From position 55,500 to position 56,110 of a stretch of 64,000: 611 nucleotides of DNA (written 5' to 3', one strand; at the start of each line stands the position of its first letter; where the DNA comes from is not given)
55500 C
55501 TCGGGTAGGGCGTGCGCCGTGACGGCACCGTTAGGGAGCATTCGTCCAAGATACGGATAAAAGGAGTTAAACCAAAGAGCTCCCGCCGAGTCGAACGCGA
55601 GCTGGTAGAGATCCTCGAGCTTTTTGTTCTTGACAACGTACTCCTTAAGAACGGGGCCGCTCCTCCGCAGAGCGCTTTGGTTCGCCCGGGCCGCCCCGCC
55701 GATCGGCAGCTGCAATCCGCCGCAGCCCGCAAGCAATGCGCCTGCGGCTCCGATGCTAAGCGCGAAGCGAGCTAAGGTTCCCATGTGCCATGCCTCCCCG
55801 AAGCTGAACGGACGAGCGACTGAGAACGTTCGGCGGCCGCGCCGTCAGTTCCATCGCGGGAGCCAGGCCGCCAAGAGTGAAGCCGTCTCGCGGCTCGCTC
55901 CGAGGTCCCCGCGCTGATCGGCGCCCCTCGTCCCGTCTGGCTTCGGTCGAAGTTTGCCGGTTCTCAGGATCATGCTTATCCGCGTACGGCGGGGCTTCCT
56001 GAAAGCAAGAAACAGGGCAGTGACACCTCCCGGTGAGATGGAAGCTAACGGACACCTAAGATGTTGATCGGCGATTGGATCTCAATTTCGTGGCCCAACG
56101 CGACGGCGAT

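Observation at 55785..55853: Conserved 5-prime leader plus signal-peptide module shared by unrelated lipoprotein genes; contains a GGAAC...CGTT ECF-like motif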

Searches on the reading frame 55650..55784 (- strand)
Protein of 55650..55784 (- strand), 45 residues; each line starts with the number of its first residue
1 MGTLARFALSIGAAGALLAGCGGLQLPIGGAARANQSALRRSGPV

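Call 45: find_homologous_proteins(query=A3, max_evalue=1)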
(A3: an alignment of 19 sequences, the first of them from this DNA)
Query A3 (19 sequences) (45 aa, profile of the alignment): 358 proteins with E <= 1 among 740 candidates; the best 120 are listed.
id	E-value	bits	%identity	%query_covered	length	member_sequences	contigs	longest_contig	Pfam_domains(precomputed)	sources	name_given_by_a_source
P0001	5.1e-17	79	72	64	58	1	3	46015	-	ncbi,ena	ncbi:MAG: hypothetical protein WBE30_15300 [Candidatus Cybelea sp.]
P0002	4.2e-16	76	60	100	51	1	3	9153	-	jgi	jgi:hypothetical protein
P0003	2.0e-15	74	-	-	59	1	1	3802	-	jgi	jgi:hypothetical protein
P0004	2.8e-15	73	50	84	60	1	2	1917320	-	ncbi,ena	-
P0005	9.6e-15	72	73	58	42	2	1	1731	-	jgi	jgi:hypothetical protein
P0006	1.0e-14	72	-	-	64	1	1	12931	-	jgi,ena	jgi:hypothetical protein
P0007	2.3e-14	70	60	78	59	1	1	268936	-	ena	-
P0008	3.3e-14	70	72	64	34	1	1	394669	-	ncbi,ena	-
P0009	6.2e-14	69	61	80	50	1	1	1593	-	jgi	-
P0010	8.1e-14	69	70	60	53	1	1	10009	-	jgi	jgi:hypothetical protein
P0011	8.3e-14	69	-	-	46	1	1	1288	-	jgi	jgi:hypothetical protein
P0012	8.5e-14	69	71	62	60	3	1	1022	-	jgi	jgi:hypothetical protein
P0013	9.1e-14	69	61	84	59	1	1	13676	-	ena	-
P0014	1.6e-13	68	62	58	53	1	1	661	-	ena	-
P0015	3.4e-13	67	62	58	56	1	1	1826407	-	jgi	jgi:hypothetical protein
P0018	9.9e-13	65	62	58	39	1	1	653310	-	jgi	jgi:hypothetical protein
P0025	1.5e-12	65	48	53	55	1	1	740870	-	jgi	jgi:hypothetical protein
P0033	4.2e-12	63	60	89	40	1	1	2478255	-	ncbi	-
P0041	1.4e-11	62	65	58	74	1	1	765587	-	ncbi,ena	-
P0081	1.7e-10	58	60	67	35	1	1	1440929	-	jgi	jgi:hypothetical protein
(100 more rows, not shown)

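Call 47: find_encoding_contigs(protein=P0015, flank=10000, max_places=3)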
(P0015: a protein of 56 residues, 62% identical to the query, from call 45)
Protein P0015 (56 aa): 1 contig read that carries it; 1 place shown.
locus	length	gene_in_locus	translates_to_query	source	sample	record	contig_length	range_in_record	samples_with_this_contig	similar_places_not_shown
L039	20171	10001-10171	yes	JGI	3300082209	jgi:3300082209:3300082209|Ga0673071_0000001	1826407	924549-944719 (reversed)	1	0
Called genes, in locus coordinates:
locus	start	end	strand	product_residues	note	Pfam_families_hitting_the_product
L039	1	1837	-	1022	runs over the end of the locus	PF03175:DNA_pol_B_2 (weak)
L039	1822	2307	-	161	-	-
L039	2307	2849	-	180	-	-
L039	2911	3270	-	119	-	-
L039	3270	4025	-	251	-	PF02195:ParB_N (faint)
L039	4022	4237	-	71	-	PF13560:HTH_31, PF01381:HTH_3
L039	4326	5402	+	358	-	-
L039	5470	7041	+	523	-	PF01867:Cas_Cas1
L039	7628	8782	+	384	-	PF04185:Phosphoesterase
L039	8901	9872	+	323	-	-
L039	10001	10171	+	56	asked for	-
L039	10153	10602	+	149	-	-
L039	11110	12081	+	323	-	-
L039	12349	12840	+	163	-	PF01078:Mg_chelatase, PF13335:Mg_chelatase_C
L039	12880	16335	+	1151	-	PF17678:Glyco_hydro_92N, PF25174:Beta-prop_THOC3 (faint), PF07971:Glyco_hydro_92, PF21783:YNCE, PF02239:Cytochrom_D1 (faint), PF10282:Lactonase, PF22494:choice_anch_I, PF24684:Vgb_lyase, +1 more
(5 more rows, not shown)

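Call 48: find_encoding_contigs(protein=P0033, flank=10000, max_places=3)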
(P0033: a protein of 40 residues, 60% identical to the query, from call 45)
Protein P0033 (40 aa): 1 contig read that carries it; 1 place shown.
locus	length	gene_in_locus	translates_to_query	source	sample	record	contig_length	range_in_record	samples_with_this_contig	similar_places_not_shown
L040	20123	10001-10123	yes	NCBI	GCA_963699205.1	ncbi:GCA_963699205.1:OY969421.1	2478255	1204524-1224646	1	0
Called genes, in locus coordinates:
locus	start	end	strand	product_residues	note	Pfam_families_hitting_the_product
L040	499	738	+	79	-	-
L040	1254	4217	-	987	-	-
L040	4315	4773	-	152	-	-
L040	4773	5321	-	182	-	-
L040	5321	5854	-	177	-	-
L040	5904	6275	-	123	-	-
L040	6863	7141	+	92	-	-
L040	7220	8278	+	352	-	-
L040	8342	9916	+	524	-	PF01867:Cas_Cas1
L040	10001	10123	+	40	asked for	-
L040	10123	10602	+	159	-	-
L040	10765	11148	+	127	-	-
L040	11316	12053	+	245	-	-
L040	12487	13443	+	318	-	PF01548:DEDD_Tnp_IS110, PF02371:Transposase_20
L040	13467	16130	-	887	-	PF07517:SecA_DEAD, PF01043:SecA_PP_bind, PF00271:Helicase_C (weak), PF21090:P-loop_SecA, PF07516:SecA_SW, PF02810:SEC-C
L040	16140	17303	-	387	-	-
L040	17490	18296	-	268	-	PF01522:Polysacc_deac_1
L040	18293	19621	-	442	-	PF03816:LytR_cpsA_psr, PF13399:LytR_C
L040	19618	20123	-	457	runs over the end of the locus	PF00919:UPF0004, PF04055:Radical_SAM, PF18693:TRAM_2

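Call 49: find_encoding_contigs(protein=P0041, flank=10000, max_places=3)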
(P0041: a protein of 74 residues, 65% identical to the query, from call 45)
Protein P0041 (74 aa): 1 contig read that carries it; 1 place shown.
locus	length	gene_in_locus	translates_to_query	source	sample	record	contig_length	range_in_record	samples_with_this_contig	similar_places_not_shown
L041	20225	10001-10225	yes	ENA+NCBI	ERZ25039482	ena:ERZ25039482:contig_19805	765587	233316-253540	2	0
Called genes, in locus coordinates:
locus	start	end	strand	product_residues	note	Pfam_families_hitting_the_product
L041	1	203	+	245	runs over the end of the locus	PF13358:DDE_3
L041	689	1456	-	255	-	PF01695:IstB_IS21, PF00308:Bac_DnaA (weak)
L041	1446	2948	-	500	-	PF22483:Mu-transpos_C_2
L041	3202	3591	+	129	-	-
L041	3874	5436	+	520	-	PF01867:Cas_Cas1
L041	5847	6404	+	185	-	-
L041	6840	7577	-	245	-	PF13358:DDE_3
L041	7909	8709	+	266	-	-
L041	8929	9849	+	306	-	PF07494:Reg_prop (faint)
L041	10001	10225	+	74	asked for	-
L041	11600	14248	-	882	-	PF07517:SecA_DEAD, PF01043:SecA_PP_bind, PF00271:Helicase_C (weak), PF21090:P-loop_SecA, PF07516:SecA_SW, PF02810:SEC-C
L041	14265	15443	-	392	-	-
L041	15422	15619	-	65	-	-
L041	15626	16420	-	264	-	PF01522:Polysacc_deac_1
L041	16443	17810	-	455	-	PF03816:LytR_cpsA_psr, PF13399:LytR_C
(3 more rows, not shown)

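Call 57: search_protein_families(library=ncbifam, proteins=[L040:8342-9916:+, L040:1254-4217:-], max_evalue=0.001)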
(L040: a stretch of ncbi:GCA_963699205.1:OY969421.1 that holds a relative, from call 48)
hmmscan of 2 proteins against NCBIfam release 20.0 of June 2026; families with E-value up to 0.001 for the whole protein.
L040:8342-9916:+ (524 aa): 9 families
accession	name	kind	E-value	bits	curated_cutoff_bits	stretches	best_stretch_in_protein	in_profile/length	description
TIGR00287.1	cas1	equivalog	9.8e-26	90.6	71.7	1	60-299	37-271/327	CRISPR-associated endonuclease Cas1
NF049935.1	cas4g_cas1g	exception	5.3e-25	87.9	560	1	17-298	214-484/546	CRISPR-associated endonuclease Cas4g/Cas1g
TIGR03640.1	cas1_DVULG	exception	1.6e-19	70.3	385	1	109-302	89-282/340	type I-C CRISPR-associated endonuclease Cas1c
TIGR04093.1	cas1_CYANO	exception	1.5e-18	66.9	385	1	89-298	70-272/334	type I-D CRISPR-associated endonuclease Cas1d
TIGR03639.1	cas1_NMENI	exception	4.5e-11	42.6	120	1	218-285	169-235/278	type II CRISPR-associated endonuclease Cas1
TIGR03983.1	cas1_MYXAN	equivalog_domain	1.4e-09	37.4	358.05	1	108-287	97-273/347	type I-MYXAN CRISPR-associated endonuclease Cas1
TIGR03641.1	cas1_HMARI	exception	5.7e-05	22.6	304.1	0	219-294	182-258/324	type I-B CRISPR-associated endonuclease Cas1b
TIGR04329.1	cas1_PREFRAN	exception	6.3e-05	22.2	300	0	239-293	207-261/317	type V CRISPR-associated endonuclease Cas1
TIGR03638.1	cas1_ECOLI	exception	0.00094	18.5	215.6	0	218-265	169-214/269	type I-E CRISPR-associated endonuclease Cas1e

L040:1254-4217:- (987 aa): 0 families

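Call 68: search_protein_families(library=pfam, proteins=[L040:4315-4773:-, L040:4773-5321:-, L040:5321-5854:-, L040:5904-6275:-, L040:6863-7141:+, L040:7220-8278:+, L040:10123-10602:+, L040:10765-11148:+, L040:11316-12053:+, L040:1254-4217:-], max_evalue=0.01)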
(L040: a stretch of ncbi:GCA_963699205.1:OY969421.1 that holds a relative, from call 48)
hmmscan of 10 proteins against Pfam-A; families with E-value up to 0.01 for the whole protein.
L040:4315-4773:- (152 aa): 0 families

L040:4773-5321:- (182 aa): 0 families

L040:5321-5854:- (177 aa): 3 families
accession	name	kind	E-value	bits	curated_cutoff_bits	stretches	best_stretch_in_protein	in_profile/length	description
PF13518.12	HTH_28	-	0.0061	17.1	25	0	39-64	4-29/52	Helix-turn-helix domain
PF13384.12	HTH_23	-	0.0072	16.6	24.6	0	37-65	7-35/50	Homeodomain-like domain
PF13542.12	HTH_Tnp_ISL3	-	0.0074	16.2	27.4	0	38-64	18-43/51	Helix-turn-helix domain of transposase family ISL3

L040:5904-6275:- (123 aa): 0 families

L040:6863-7141:+ (92 aa): 0 families

L040:7220-8278:+ (352 aa): 0 families

L040:10123-10602:+ (159 aa): 0 families

L040:10765-11148:+ (127 aa): 0 families

L040:11316-12053:+ (245 aa): 0 families

L040:1254-4217:- (987 aa): 0 families

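Call 80: search_protein_representatives(alignment_id=A4)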
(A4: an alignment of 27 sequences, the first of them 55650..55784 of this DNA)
Query: 27 sequences, 49 profile positions. Proteins with E-value up to 0.001 (for the whole library): 2089; up to 1e-10: 725; up to 1e-30: 0. The best 150 are listed.
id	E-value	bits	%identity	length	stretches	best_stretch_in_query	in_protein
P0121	1.3e-27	111.0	-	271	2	1-48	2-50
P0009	4.8e-21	90.0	-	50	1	1-48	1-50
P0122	7.1e-21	89.5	-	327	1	1-47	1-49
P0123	5.2e-20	86.7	-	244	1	4-47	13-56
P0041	5.7e-20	86.6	-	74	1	1-49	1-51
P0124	7.5e-20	86.2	-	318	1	1-49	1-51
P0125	8.2e-20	86.1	-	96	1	1-47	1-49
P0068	1.0e-19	85.8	-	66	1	4-47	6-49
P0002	1.7e-19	85.0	-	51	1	1-44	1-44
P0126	1.9e-19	84.9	-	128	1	1-48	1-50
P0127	1.9e-19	84.9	-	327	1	1-47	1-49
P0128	2.2e-19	84.7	-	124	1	1-46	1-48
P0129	2.8e-19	84.4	-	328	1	1-47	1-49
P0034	2.9e-19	84.3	-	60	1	2-47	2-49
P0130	4.8e-19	83.6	-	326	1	4-49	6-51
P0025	1.7e-17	78.7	-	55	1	1-47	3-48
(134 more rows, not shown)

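Call 82: search_protein_families(library=pfam, alignment_id=A5, max_evalue=0.001)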
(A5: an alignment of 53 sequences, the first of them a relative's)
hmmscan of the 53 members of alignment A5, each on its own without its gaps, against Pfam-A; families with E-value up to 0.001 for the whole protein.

A. member 1, P0121 (271 aa): 1 family
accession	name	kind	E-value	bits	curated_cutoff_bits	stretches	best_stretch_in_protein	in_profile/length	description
PF21722.4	Gly_rich_2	-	4.7e-05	24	24.3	1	189-249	6-71/226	Glycine-rich domain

B. families by the number of members that match (of 53 scanned): 11 families
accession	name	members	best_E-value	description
PF01436.27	NHL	6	1.4e-08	NHL repeat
PF08450.18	SGL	2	9.8e-13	SMP-30/Gluconolactonase/LRE-like region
PF10282.15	Lactonase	1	3.6e-49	Lactonase, 7-bladed beta-propeller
PF23889.1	DUF7241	1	1.6e-08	Domain of unknown function (DUF7241)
PF06739.17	SBBP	1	3.5e-06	Beta-propeller repeat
PF15902.12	Sortilin-Vps10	1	6.3e-06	Sortilin, neurotensin receptor 3,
PF21722.4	Gly_rich_2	1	4.7e-05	Glycine-rich domain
PF12810.13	ALK_LTK_GRD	1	9.4e-05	ALK/LTK, Glycine-rich domain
PF23374.1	Fn3_arc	1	0.00035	Archaeal fibronectin-III type-like domain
PF14339.12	DUF4394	1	0.0007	Domain of unknown function (DUF4394)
PF24817.1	WD40_WDHD1_1st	1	0.00091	WDHD1 first WD40 domain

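Call 83: search_solved_structures(query=L040:1254-4217:-, max_evalue=1)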
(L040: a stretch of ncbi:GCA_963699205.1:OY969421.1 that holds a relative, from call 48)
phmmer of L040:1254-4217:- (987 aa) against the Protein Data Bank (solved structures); distinct sequences matched with E-value up to 1: 0.

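Call 84: search_protein_families(library=phrogs, proteins=[L040:1254-4217:-, L040:8342-9916:+, L040:7220-8278:+], max_evalue=0.01)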
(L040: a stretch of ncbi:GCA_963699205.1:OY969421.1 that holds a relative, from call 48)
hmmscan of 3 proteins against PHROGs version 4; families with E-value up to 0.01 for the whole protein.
L040:1254-4217:- (987 aa): 0 families

L040:8342-9916:+ (524 aa): 1 family
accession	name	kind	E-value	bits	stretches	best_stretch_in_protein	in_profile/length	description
phrog_35024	-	unknown function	5.9e-14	52.7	1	118-292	331-504/572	-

L040:7220-8278:+ (352 aa): 0 families

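Call 87: find_encoding_contigs(protein=P0081, flank=10000, max_places=2)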
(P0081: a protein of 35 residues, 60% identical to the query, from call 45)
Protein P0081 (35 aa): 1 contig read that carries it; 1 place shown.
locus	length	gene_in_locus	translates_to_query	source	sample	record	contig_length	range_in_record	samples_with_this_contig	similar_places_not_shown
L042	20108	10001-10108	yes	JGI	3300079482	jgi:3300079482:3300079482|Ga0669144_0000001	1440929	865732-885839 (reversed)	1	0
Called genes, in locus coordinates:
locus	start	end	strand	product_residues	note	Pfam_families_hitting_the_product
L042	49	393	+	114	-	-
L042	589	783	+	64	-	-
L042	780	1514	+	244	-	-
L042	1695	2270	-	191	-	PF15594:Imm50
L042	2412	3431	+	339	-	-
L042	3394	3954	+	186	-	-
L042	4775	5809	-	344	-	-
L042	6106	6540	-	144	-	-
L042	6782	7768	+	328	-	-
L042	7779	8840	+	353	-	-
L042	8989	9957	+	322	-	-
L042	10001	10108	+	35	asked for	-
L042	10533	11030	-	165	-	-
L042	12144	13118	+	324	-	-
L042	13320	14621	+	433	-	-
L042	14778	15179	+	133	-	-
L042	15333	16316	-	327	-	-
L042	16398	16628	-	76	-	-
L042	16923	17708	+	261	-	PF09965:DUF2199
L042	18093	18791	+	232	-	PF02517:Rce1-like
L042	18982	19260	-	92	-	-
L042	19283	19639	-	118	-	-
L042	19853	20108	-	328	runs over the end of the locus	-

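Call 88: find_encoding_contigs(protein=P0018, flank=10000, max_places=2)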
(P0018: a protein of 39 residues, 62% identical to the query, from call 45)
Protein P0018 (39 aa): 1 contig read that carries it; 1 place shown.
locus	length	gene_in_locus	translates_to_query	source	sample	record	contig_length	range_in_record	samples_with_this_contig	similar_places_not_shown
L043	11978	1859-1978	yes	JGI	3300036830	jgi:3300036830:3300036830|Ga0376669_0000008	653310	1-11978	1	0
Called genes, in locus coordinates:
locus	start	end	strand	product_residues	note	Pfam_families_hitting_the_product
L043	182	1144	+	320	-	-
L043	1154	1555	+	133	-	-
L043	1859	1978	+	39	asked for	-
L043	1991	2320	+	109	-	-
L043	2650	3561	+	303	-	-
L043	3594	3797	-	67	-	-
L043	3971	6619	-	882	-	PF07517:SecA_DEAD, PF00270:DEAD (faint), PF01043:SecA_PP_bind, PF00271:Helicase_C (weak), PF21090:P-loop_SecA, PF07516:SecA_SW, PF02810:SEC-C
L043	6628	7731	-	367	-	PF01436:NHL (faint)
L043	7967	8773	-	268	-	PF01522:Polysacc_deac_1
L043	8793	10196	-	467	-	PF03816:LytR_cpsA_psr, PF13399:LytR_C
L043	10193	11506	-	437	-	PF00919:UPF0004, PF04055:Radical_SAM, PF18693:TRAM_2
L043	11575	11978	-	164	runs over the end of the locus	PF04461:YajQ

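Call 89: find_encoding_contigs(protein=P0025, flank=10000, max_places=2)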
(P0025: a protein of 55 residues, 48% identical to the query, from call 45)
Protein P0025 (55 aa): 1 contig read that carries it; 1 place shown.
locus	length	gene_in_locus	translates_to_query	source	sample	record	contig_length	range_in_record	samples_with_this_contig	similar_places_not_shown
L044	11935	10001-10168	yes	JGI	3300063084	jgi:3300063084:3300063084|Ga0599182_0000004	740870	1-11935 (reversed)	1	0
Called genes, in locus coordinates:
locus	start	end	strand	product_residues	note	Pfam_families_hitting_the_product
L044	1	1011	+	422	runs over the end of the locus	-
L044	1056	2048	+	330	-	-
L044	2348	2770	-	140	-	-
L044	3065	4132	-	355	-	-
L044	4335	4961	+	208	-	-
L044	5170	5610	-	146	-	-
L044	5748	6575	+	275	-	PF01867:Cas_Cas1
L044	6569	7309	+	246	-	-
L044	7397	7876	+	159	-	-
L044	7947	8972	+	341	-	-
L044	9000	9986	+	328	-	-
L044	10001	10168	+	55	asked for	-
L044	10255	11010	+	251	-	-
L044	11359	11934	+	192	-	?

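Call 90: find_encoding_contigs(protein=P0007, flank=10000, max_places=2)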
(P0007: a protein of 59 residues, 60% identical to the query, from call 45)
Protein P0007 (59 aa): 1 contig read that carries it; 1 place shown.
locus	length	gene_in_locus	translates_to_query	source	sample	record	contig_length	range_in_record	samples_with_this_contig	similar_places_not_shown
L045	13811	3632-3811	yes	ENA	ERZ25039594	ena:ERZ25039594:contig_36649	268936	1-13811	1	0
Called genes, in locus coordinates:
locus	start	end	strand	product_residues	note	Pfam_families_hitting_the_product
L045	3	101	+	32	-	?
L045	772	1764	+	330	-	-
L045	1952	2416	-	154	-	-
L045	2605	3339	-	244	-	-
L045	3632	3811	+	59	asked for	-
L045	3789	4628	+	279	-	-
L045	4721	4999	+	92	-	-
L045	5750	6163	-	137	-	-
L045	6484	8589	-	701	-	PF03030:H_PPase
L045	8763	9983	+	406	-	PF01266:DAO (weak), PF01494:FAD_binding_3 (faint), PF07992:Pyr_redox_2 (faint)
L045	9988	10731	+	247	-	PF04542:Sigma70_r2, PF04539:Sigma70_r3, PF04545:Sigma70_r4, PF08281:Sigma70_r4_2 (weak)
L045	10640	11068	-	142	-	PF13620:CarboxypepD_reg, PF13715:CarbopepD_reg_2, PF17802:SpaA (weak)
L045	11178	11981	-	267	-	PF00083:Sugar_tr (weak), PF07690:MFS_1, PF00083:Sugar_tr, PF07690:MFS_1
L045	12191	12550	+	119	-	-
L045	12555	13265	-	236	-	-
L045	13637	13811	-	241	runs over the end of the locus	PF00587:tRNA-synt_2b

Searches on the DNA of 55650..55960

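Call 64: search_rna_families(source=window, start=55650, end=55960, threshold=evalue, max_evalue=1)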
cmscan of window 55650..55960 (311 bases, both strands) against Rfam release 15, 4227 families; matches with E-value up to 1: 0.
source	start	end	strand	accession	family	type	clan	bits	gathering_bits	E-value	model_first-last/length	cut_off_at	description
